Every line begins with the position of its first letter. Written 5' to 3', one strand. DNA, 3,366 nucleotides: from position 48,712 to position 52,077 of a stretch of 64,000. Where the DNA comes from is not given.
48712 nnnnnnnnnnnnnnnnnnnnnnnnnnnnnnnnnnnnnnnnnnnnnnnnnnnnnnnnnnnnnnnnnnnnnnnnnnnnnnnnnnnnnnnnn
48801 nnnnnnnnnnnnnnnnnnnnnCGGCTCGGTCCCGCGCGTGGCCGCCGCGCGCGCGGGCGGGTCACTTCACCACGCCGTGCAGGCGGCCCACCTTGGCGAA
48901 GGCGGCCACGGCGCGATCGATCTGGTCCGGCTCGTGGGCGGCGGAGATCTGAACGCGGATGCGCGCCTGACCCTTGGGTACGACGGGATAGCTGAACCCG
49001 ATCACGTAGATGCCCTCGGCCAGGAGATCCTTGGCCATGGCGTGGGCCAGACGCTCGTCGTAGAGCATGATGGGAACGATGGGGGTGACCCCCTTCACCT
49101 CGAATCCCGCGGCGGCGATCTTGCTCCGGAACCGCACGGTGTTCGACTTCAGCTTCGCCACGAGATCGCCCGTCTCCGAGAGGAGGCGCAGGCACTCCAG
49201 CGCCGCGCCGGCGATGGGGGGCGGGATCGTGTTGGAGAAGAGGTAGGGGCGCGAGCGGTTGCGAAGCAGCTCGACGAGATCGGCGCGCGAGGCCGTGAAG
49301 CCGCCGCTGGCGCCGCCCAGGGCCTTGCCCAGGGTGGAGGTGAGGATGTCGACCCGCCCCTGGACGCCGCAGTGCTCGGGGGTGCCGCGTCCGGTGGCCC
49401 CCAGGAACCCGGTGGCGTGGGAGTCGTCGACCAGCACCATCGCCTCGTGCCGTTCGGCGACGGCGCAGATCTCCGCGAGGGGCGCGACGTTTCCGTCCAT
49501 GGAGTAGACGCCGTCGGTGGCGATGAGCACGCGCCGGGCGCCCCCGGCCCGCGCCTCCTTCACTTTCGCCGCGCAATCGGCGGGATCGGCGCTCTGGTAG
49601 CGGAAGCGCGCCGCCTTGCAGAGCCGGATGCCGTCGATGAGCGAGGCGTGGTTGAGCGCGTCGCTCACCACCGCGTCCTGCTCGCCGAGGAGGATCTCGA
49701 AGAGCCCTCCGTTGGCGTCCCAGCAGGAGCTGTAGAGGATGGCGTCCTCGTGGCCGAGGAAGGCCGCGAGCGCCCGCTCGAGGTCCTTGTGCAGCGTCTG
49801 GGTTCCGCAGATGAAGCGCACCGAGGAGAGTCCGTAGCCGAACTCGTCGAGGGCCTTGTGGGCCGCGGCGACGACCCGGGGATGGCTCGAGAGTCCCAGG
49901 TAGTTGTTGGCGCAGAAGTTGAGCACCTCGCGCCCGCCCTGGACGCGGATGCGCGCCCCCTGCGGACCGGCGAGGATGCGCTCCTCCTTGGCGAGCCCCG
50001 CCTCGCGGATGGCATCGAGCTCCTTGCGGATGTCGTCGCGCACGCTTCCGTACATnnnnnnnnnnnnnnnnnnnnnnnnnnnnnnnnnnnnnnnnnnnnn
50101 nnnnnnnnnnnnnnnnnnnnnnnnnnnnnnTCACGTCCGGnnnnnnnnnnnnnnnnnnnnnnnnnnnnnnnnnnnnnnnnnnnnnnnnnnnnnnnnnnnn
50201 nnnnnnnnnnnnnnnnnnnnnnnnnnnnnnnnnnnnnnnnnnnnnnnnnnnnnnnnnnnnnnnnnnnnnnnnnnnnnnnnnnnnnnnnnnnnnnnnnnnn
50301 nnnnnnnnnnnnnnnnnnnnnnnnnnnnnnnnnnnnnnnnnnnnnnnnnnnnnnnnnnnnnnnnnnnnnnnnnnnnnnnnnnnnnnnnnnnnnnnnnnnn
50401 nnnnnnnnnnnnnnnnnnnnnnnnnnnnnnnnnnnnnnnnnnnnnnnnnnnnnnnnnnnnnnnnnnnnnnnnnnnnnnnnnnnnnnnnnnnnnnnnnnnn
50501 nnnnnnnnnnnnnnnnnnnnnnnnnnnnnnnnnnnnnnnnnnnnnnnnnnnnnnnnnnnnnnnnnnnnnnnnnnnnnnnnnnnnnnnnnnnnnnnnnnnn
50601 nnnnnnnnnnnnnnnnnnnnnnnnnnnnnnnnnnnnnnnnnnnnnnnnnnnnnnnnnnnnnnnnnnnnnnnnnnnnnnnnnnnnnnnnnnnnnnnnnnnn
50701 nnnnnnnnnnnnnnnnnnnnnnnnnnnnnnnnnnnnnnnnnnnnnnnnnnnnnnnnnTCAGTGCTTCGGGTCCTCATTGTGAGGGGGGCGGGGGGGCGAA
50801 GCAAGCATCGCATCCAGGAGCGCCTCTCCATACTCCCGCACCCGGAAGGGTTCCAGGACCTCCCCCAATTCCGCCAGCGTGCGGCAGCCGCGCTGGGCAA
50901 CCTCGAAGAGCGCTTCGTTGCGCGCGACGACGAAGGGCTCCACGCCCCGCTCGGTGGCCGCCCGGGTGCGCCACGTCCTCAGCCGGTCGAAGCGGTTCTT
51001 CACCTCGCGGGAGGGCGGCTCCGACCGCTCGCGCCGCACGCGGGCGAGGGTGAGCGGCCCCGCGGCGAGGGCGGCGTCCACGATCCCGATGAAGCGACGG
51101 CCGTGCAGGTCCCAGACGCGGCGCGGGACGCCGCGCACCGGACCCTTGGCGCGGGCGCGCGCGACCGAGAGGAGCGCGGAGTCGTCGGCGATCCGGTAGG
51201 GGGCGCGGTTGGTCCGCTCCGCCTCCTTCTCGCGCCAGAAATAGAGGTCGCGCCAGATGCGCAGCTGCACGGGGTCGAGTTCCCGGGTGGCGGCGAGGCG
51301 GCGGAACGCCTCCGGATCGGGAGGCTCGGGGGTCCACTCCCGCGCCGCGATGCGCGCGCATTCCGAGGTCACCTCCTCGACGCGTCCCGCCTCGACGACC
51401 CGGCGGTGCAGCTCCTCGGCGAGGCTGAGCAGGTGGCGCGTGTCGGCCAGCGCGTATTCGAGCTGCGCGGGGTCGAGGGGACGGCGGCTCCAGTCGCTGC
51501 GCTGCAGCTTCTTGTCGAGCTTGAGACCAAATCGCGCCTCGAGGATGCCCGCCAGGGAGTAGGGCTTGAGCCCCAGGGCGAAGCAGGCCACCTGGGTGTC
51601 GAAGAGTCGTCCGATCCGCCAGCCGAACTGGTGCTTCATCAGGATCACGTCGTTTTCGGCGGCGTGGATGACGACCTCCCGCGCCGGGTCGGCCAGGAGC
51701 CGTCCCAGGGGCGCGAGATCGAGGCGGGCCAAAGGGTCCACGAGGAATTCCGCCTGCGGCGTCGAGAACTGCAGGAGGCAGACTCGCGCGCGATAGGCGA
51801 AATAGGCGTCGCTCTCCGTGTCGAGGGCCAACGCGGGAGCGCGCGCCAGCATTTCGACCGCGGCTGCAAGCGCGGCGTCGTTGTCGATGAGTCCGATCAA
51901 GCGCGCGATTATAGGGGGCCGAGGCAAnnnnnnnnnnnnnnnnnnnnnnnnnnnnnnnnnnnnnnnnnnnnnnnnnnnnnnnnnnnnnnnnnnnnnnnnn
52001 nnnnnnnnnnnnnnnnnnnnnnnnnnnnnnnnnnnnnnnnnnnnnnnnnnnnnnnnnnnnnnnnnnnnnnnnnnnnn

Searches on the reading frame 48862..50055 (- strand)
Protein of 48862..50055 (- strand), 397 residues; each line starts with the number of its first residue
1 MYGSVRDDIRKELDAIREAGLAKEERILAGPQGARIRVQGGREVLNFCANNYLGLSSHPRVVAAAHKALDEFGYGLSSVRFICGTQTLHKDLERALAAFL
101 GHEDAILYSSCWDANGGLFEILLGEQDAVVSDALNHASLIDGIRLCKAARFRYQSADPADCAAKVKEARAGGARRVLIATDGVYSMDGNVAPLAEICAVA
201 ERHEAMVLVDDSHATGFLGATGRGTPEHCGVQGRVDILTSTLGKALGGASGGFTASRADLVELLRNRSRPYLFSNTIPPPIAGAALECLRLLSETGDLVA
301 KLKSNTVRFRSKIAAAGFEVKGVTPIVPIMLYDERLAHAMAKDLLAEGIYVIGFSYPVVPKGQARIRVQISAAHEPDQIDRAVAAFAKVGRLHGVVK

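Call 16: search_protein_families(library=pfam, proteins=[window:48862-50055:-], max_evalue=0.001)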
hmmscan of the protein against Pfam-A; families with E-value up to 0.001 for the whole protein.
window:48862-50055:- (397 aa): 2 families
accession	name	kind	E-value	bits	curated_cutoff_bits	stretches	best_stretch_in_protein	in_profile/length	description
PF00155.27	Aminotran_1_2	-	5.7e-59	200.6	19.7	1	43-386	2-361/361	Aminotransferase class I and II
PF01041.23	DegT_DnrJ_EryC1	-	4e-05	23.4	19.8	1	89-233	26-163/360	DegT/DnrJ/EryC1/StrS aminotransferase family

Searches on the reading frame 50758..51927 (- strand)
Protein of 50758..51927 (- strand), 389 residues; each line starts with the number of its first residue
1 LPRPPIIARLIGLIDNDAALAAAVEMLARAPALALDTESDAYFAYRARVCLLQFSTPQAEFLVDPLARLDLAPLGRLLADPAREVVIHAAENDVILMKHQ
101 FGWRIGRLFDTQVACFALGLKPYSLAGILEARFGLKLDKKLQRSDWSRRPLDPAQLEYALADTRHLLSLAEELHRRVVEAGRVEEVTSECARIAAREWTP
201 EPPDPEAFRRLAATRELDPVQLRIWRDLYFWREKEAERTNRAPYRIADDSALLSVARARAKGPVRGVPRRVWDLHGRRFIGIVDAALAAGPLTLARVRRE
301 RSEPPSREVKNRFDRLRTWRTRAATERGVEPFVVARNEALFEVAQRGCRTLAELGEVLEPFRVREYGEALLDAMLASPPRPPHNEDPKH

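Call 16: search_protein_families(library=pfam, proteins=[window:50758-51927:-], max_evalue=0.001)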
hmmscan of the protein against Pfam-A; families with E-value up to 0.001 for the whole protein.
window:50758-51927:- (389 aa): 2 families
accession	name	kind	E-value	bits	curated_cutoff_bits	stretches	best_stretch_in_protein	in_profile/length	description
PF01612.26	DNA_pol_A_exo1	-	7.5e-36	124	23.6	1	14-176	4-171/173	3'-5' exonuclease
PF00570.28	HRDC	-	1.2e-20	73.6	23.8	2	311-373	3-67/68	HRDC domain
